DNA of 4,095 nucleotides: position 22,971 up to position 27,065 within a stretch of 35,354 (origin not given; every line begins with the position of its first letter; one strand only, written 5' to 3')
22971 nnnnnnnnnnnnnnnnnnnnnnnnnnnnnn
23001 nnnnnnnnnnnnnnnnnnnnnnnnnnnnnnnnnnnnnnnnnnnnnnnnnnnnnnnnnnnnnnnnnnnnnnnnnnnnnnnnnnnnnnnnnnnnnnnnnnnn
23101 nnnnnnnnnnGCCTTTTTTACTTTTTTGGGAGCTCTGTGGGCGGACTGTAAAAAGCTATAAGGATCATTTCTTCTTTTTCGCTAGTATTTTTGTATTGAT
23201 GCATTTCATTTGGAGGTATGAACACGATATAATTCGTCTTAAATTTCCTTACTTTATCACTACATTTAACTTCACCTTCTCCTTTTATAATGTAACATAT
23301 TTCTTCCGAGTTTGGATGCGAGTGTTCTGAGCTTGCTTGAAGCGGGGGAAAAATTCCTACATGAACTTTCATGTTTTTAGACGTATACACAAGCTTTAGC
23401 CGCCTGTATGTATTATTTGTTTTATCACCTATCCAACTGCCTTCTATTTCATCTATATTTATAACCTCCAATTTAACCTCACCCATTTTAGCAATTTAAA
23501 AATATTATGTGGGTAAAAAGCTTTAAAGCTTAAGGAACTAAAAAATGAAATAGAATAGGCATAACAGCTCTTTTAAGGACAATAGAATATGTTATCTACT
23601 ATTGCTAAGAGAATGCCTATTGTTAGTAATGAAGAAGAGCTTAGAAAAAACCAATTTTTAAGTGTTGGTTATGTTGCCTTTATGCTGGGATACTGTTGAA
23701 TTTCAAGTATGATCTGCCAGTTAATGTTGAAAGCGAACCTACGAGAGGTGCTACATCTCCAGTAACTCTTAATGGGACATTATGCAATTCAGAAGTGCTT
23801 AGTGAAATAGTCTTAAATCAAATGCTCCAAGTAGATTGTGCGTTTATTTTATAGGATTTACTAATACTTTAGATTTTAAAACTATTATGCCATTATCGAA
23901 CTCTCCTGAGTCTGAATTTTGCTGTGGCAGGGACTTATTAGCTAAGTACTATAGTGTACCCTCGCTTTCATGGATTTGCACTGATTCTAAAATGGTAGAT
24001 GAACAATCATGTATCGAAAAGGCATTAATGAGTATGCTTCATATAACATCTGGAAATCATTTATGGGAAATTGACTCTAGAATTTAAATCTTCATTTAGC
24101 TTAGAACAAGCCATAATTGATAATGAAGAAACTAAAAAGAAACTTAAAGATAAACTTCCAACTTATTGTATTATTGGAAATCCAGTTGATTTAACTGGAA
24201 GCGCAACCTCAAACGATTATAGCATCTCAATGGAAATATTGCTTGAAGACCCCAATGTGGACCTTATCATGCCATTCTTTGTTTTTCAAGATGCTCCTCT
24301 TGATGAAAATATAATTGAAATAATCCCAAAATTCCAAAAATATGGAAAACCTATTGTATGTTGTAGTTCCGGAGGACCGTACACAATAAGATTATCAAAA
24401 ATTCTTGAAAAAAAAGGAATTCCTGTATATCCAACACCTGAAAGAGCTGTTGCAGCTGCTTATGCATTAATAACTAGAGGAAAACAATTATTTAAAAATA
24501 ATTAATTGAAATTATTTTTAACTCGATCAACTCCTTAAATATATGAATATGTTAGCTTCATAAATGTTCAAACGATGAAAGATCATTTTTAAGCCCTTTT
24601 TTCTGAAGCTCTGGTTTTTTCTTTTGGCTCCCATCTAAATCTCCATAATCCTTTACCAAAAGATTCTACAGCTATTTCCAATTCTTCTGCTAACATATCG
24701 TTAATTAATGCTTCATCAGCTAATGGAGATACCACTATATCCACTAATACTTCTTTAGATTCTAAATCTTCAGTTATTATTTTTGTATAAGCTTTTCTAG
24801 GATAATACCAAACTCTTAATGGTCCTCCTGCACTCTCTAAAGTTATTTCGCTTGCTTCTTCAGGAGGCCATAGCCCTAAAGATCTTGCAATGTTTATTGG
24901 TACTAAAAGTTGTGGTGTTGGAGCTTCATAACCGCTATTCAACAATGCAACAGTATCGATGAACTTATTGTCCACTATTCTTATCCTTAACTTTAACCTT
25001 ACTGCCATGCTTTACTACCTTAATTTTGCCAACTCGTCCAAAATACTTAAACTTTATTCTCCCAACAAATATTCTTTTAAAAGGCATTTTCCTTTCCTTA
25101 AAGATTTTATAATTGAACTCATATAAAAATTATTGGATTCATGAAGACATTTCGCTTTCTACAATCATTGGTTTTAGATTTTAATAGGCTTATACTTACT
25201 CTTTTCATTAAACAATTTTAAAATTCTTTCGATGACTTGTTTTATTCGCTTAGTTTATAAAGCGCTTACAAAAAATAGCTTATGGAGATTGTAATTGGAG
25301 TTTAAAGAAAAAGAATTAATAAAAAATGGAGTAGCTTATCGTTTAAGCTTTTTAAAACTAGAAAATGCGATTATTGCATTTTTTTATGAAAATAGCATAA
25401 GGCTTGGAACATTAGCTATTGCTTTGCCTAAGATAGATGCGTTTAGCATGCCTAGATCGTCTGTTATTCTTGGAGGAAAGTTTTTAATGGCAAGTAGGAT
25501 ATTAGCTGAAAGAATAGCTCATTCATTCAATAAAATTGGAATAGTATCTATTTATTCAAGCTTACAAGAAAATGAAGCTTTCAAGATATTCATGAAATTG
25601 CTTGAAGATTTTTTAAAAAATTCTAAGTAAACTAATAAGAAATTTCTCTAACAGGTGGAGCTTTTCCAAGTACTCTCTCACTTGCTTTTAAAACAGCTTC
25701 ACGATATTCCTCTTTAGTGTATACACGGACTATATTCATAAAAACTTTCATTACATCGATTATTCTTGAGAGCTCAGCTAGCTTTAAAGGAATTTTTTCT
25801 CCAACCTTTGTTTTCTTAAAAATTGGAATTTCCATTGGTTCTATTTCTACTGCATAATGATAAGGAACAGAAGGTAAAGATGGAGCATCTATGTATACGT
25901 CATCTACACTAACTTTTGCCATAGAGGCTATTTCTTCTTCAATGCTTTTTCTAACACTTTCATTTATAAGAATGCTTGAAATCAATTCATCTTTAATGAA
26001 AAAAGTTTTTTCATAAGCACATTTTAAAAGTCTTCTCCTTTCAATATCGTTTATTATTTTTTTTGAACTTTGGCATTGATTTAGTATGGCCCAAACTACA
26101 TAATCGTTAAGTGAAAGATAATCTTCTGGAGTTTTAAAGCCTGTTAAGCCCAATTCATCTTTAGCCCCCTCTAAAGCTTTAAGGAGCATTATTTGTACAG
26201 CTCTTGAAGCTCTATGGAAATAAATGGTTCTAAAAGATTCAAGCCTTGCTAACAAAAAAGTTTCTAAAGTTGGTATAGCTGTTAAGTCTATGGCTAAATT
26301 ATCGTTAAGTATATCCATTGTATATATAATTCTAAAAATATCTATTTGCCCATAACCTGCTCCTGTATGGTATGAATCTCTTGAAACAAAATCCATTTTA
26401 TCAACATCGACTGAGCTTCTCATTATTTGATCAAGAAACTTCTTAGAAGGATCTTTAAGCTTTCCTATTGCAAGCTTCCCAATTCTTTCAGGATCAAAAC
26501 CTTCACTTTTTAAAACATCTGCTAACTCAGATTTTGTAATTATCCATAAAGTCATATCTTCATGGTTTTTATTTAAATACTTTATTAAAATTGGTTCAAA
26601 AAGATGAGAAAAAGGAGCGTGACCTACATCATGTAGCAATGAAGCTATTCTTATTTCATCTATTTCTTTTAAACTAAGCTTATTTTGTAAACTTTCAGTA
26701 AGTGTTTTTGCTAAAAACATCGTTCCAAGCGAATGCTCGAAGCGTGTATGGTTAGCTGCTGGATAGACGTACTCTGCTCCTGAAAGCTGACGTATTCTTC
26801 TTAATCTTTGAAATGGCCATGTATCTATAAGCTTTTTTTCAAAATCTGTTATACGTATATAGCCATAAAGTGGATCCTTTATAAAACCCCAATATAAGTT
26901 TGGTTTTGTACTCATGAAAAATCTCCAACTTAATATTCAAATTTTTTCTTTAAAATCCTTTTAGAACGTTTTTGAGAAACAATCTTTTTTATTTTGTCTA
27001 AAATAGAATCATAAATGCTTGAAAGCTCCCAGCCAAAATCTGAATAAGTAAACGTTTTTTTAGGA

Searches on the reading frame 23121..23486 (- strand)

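Call 72: search_protein_families(library=pfam, proteins=[window:23121-23486:-], max_evalue=0.00001)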
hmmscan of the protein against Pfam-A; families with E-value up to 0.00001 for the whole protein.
window:23121-23486:- (122 aa): 2 families
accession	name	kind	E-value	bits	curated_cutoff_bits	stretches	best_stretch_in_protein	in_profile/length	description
PF07883.17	Cupin_2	-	1.1e-13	51.1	27.2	1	45-111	4-68/70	Cupin domain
PF02311.25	AraC_binding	-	6.2e-09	36.1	21.1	1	50-104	14-67/135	AraC-like ligand binding domain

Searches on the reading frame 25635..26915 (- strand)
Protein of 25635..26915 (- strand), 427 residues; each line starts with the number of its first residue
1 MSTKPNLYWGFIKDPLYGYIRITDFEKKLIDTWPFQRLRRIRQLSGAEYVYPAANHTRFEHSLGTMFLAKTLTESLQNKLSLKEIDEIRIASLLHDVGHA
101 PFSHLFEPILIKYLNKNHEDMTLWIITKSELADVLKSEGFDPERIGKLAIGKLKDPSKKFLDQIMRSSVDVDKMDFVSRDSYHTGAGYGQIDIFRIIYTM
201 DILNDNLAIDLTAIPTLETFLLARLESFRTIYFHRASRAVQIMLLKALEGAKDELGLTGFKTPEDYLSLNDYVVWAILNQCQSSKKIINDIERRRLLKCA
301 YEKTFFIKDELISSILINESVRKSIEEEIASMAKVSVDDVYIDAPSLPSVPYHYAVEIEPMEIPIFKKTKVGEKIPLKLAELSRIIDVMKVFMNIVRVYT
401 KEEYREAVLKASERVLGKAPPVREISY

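Call 3: search_protein_families(library=pfam, proteins=[window:25635-26915:-], max_evalue=1)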
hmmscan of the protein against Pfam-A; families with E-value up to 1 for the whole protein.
window:25635-26915:- (427 aa): 3 families
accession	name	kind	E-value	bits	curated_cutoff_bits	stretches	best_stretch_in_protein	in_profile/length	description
PF19276.4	HD_assoc_2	-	1.3e-22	80.8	23.1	1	191-417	1-212/222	HD associated region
PF01966.28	HD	-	1e-10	42.3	22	1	58-156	1-89/116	HD domain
PF08668.18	HDOD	-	0.0091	15.9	22.9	1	57-119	94-152/196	HDOD domain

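Call 4: search_protein_families(library=ncbifam, proteins=[window:25635-26915:-], max_evalue=1)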
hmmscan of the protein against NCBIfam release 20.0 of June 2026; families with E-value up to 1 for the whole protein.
window:25635-26915:- (427 aa): 14 families
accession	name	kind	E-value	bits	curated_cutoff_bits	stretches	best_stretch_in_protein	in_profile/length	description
TIGR01353.1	dGTP_triPase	subfamily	2.3e-07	30.7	152.35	1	28-118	11-105/389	dGTP triphosphohydrolase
NF002205.0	PRK01096.1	equivalog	3.6e-07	29.6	439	1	49-139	49-154/444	deoxyguanosinetriphosphate triphosphohydrolase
NF002327.0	PRK01286.1-2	equivalog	6e-06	25.6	393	1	30-122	50-137/345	deoxyguanosinetriphosphate triphosphohydrolase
NF002329.0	PRK01286.1-4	equivalog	7.1e-06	25.5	494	1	28-128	47-142/342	deoxyguanosinetriphosphate triphosphohydrolase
NF041026.1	antiphage_dGTPase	exception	0.00017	20.8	400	1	34-189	31-190/425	anti-phage deoxyguanosine triphosphatase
NF003701.1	PRK05318.1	subfamily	0.00021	20.3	383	1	28-201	26-204/426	anti-phage deoxyguanosine triphosphatase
NF002328.0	PRK01286.1-3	equivalog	0.00029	19.9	467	1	28-130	47-146/404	deoxyguanosinetriphosphate triphosphohydrolase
NF002829.0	PRK03007.1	equivalog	0.0008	18.4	385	1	53-110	62-114/425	deoxyguanosinetriphosphate triphosphohydrolase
NF002330.0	PRK01286.1-5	equivalog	0.0018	17.5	511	1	28-113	34-112/384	deoxyguanosinetriphosphate triphosphohydrolase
NF002326.0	PRK01286.1-1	equivalog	0.0024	17.2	390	1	56-111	67-117/379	deoxyguanosinetriphosphate triphosphohydrolase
TIGR00277.1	HDIG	domain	0.004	17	27.6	1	59-134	6-73/84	HDIG domain-containing metalloprotein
NF003429.0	PRK04926.1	equivalog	0.0075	15.1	405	1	54-120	62-142/500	dGTPase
TIGR00295.1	TIGR00295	hypoth_equivalog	0.1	12.3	172.35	1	59-102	15-58/164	TIGR00295 family protein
TIGR03276.1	Phn-HD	hypoth_equivalog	0.16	11.4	214.6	1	45-123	14-80/179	phosphonate degradation HD-domain oxygenase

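Call 39: search_solved_structures(query=window:25635-26915:-, max_evalue=0.001)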
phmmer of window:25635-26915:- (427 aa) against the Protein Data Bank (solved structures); distinct sequences matched with E-value up to 0.001: 30.
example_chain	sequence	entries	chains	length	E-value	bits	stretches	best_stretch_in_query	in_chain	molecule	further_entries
2hek_A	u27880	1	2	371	5.8e-53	183.6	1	13-312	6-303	Hypothetical protein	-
2q14_A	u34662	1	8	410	2.5e-38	135.4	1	11-256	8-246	Phosphohydrolase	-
2o6i_A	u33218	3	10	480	5.9e-36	127.6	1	12-254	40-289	HD domain protein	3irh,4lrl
9mr6_A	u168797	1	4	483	9e-34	120.4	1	12-308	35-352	HD domain-containing protein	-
5ao1_A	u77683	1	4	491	9.7e-30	107.1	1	11-411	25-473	DEOXYNUCLEOSIDE TRIPHOSPHATE TRIPHOSPHOHYDROLASE SAMHD1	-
4bzc_A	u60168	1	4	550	1.2e-29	106.8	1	11-411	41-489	DEOXYNUCLEOSIDE TRIPHOSPHATE TRIPHOSPHOHYDROLASE SAMHD1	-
6u6z_A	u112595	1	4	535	1.2e-29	106.8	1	11-411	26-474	Deoxynucleoside triphosphate triphosphohydrolase SAMHD1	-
8gb1_A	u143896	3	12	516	1.3e-29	106.7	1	11-411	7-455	Deoxynucleoside triphosphate triphosphohydrolase SAMHD1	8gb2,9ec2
6txc_A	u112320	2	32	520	1.3e-29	106.7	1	11-411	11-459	Deoxynucleoside triphosphate triphosphohydrolase SAMHD1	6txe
4q7h_A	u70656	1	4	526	1.4e-29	106.6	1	11-411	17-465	Deoxynucleoside triphosphate triphosphohydrolase SAMHD1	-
5ao3_A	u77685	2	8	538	1.5e-29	106.5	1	11-411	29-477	DEOXYNUCLEOSIDE TRIPHOSPHATE TRIPHOSPHOHYDROLASE SAMHD1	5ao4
4mz7_A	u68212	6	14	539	1.5e-29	106.5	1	11-411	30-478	Deoxynucleoside triphosphate triphosphohydrolase SAMHD1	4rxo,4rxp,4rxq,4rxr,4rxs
5ao0_A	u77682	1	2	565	1.7e-29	106.3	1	11-411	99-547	DEOXYNUCLEOSIDE TRIPHOSPHATE TRIPHOSPHOHYDROLASE SAMHD1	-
7ujn_A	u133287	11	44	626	2.5e-29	105.7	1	11-411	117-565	Deoxynucleoside triphosphate triphosphohydrolase SAMHD1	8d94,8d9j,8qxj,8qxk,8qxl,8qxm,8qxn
3u1n_A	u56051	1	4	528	5.8e-29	104.6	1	13-411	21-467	SAM domain and HD domain-containing protein 1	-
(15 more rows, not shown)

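Call 68: search_protein_families(library=padloc, proteins=[window:25635-26915:-], max_evalue=0.01)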
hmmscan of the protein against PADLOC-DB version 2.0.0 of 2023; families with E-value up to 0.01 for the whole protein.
window:25635-26915:- (427 aa): 1 family
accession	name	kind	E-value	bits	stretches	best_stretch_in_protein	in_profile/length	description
PDLC02374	dGTPase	-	6.9e-09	33.5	1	29-159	48-173/395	-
